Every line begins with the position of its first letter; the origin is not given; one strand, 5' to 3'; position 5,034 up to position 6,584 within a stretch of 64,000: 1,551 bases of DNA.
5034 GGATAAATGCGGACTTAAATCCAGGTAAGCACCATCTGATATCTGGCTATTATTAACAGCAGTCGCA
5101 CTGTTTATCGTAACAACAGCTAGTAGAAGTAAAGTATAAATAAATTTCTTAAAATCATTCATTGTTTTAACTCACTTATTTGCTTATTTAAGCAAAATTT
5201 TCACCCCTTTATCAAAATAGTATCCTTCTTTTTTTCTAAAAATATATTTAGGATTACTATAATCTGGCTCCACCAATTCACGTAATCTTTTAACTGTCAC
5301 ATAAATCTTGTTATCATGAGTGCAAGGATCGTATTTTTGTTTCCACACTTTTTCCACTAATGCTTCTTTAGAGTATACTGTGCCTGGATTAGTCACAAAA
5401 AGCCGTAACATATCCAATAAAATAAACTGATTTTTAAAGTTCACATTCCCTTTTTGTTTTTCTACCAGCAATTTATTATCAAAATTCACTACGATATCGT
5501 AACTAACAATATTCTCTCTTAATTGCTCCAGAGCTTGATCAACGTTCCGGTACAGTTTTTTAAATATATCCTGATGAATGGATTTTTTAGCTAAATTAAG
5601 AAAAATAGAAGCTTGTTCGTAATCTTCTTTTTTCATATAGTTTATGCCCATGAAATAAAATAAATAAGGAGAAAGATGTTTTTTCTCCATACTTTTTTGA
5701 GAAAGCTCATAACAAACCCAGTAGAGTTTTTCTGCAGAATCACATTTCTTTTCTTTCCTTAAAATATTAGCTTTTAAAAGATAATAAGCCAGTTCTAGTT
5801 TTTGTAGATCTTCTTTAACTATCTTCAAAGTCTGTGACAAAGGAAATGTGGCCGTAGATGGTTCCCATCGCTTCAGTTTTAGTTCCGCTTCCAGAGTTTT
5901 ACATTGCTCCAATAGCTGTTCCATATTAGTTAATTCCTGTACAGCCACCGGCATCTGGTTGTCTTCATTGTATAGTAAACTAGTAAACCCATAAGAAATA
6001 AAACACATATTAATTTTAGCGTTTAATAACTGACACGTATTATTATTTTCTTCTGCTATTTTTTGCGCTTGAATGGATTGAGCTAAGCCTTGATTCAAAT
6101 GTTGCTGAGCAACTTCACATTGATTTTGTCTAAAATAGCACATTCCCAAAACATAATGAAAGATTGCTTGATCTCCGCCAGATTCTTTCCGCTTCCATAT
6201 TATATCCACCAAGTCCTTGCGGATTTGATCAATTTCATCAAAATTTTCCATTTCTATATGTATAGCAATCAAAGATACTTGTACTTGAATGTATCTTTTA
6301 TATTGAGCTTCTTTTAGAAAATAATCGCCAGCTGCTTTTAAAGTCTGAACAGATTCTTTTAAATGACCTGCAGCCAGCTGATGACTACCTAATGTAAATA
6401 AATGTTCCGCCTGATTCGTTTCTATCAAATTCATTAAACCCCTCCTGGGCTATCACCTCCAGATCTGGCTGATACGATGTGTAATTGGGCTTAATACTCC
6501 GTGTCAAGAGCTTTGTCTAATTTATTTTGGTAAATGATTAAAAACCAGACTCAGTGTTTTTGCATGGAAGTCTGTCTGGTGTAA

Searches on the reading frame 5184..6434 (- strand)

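Call 36: search_protein_families(library=ncbifam, proteins=[window:5184-6434:-], max_evalue=0.00001)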
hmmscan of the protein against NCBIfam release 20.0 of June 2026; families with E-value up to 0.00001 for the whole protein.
window:5184-6434:- (416 aa): 6 families
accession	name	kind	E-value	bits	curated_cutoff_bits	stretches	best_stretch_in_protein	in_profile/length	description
NF040534.1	resp_reg_YycF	equivalog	2.8e-09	36.6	340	1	300-407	124-227/231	response regulator YycF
NF045944.1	ResRegRpaBCyano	equivalog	3.6e-08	33.1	330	1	301-407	122-227/229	response regulator transcription factor RpaB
NF033117.2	vanR_ACDEGLN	exception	1.7e-07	31.1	350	1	306-398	128-215/226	VanR-ABDEGLN family response regulator transcription factor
NF000401.1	vanR-A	exception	1.9e-07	30.7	500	1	295-399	120-220/231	vancomycin resistance response regulator transcription factor VanR-A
NF040689.1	MtrAB_MtrA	equivalog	1.3e-06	27.9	300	1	303-399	118-209/219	MtrAB system response regulator MtrA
NF053854.1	RespRegPhoBBctds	equivalog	2.3e-06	27.1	270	1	299-407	123-224/225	two-component system response regulator PhoB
